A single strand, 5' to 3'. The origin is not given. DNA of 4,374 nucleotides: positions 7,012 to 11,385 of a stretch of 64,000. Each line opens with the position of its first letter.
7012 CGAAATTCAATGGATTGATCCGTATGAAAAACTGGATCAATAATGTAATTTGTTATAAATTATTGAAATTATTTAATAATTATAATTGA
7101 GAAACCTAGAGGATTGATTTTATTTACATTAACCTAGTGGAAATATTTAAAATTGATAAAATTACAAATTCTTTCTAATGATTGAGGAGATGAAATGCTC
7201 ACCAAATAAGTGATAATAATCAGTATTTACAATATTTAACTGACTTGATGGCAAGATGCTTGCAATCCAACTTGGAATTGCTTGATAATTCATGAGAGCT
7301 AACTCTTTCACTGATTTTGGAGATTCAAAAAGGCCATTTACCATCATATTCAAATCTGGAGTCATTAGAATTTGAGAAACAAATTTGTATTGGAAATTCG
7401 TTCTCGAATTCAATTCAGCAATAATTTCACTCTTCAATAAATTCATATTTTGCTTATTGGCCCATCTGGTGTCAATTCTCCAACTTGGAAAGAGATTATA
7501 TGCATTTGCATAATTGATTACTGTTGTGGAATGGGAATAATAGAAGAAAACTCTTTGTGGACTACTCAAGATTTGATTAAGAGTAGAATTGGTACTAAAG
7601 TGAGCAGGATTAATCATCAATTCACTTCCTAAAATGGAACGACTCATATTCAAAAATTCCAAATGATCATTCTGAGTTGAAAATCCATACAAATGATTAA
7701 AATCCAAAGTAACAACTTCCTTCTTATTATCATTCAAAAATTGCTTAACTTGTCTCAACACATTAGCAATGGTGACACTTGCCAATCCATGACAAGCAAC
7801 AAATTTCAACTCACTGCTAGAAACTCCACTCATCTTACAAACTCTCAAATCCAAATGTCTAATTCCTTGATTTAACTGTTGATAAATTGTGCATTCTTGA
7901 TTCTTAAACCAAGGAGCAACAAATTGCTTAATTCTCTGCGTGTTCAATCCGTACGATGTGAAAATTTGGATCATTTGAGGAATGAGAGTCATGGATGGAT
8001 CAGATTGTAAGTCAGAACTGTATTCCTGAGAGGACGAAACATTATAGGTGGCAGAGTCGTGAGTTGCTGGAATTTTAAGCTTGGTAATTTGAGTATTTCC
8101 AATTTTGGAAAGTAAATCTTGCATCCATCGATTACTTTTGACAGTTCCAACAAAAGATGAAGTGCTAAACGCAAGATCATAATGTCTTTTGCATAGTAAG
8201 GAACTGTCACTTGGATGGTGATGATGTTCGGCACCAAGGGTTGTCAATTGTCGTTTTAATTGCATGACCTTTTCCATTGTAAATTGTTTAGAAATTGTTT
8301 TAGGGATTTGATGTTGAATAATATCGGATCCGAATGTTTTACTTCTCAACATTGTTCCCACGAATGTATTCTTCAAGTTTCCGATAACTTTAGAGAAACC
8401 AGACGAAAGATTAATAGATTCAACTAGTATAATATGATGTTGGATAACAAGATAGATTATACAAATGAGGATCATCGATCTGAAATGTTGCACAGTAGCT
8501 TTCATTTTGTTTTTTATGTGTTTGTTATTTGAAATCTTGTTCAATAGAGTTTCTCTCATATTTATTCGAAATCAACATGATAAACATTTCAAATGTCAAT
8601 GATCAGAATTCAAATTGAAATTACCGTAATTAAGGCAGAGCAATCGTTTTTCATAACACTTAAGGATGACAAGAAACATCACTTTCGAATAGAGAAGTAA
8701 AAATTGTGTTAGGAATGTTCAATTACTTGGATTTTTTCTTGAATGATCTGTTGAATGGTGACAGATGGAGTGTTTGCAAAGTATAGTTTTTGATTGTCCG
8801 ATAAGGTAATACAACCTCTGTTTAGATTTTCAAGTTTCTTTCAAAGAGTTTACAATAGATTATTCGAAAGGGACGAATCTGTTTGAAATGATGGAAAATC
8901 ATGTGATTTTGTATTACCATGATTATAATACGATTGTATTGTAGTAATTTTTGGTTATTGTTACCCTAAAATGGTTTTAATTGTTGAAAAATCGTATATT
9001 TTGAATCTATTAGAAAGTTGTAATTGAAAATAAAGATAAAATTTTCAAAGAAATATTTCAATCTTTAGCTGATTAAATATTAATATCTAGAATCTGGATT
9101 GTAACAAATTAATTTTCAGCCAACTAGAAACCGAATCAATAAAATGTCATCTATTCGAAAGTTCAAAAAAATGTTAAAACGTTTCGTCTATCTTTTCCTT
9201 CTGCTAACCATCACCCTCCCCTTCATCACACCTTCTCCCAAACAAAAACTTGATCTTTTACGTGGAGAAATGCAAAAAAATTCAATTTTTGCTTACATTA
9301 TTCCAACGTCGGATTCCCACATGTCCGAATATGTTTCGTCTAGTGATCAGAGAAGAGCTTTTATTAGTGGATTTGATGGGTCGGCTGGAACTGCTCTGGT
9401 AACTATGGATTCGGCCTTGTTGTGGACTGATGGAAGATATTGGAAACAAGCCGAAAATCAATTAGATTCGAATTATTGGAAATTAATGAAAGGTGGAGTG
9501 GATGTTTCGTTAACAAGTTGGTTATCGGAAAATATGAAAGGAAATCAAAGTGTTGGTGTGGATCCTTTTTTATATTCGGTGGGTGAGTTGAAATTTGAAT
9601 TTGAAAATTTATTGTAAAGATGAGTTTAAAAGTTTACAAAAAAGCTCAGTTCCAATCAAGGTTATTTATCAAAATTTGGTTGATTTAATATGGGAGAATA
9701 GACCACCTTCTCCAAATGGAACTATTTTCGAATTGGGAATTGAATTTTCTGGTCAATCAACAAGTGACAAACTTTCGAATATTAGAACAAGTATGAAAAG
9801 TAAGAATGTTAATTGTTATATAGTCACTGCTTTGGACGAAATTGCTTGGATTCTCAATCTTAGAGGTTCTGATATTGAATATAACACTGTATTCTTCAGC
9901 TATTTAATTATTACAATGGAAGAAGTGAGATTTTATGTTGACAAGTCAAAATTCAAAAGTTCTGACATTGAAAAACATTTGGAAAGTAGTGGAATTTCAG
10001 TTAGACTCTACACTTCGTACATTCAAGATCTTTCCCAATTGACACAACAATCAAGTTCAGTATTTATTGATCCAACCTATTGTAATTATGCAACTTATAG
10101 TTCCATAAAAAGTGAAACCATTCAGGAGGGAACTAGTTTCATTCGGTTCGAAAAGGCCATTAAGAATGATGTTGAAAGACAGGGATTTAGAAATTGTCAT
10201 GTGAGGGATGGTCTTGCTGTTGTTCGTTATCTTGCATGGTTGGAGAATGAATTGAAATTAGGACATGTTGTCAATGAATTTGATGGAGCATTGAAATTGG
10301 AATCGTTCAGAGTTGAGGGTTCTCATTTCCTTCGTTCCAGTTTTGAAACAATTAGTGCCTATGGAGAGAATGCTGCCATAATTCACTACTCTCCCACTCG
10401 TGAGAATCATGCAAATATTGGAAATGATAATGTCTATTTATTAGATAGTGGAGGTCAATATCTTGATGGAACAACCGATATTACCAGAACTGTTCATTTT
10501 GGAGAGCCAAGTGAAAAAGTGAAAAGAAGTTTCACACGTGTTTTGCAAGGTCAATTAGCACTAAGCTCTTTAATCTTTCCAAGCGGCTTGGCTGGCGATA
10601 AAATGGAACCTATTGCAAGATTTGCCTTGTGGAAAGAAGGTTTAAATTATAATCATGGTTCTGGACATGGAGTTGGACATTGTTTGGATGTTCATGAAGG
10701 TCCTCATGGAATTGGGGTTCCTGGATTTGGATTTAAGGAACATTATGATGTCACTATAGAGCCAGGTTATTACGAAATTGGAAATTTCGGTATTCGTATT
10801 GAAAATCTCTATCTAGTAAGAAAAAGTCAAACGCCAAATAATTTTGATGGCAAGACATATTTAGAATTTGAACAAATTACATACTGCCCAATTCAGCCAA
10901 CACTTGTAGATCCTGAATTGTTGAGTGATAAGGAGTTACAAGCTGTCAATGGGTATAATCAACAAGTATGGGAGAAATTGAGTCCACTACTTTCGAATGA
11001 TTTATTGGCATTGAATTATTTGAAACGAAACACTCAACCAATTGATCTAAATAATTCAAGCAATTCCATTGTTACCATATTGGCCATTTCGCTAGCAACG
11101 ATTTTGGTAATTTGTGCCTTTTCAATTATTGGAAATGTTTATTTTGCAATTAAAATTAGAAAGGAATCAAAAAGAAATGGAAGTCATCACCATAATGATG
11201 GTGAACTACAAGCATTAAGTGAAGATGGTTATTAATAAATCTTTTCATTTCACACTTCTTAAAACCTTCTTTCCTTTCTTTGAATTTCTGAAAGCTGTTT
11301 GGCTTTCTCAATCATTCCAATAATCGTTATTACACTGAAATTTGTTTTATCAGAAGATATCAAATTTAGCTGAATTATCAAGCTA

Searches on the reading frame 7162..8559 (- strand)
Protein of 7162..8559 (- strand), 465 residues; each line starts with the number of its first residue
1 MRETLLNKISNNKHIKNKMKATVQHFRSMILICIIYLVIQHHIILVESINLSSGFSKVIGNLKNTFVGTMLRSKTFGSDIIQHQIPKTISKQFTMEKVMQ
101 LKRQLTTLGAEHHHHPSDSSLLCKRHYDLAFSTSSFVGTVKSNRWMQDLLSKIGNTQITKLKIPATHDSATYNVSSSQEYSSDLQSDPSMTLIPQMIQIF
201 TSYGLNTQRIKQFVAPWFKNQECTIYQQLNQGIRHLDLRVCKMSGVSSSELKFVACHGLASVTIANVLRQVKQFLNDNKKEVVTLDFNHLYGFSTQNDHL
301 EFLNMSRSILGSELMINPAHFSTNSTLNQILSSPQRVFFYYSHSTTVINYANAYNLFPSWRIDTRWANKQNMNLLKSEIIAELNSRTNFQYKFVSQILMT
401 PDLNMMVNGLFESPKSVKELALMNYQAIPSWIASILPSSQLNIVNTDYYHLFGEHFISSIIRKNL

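Call 73: search_protein_families(library=pfam, proteins=[window:7162-8559:-], max_evalue=0.0001)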
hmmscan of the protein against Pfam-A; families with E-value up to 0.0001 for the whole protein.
window:7162-8559:- (465 aa): 1 family
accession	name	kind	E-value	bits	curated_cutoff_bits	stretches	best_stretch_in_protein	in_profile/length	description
PF00388.25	PI-PLC-X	-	2.3e-06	27.8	23.1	1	218-323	25-125/144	Phosphatidylinositol-specific phospholipase C, X domain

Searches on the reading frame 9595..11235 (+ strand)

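Call 73: search_protein_families(library=pfam, proteins=[window:9595-11235:+], max_evalue=0.0001)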
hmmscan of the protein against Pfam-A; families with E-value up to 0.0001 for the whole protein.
window:9595-11235:+ (546 aa): 3 families
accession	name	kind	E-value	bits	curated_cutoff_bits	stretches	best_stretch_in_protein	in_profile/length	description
PF16189.11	Creatinase_N_2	-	1.1e-50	172.3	29.7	1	35-194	1-161/161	Creatinase/Prolidase N-terminal domain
PF00557.29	Peptidase_M24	-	5.2e-40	137.9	23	1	199-409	4-207/208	Metallopeptidase family M24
PF16188.10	Peptidase_M24_C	-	5e-22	78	28.9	1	422-483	2-63/63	C-terminal region of peptidase_M24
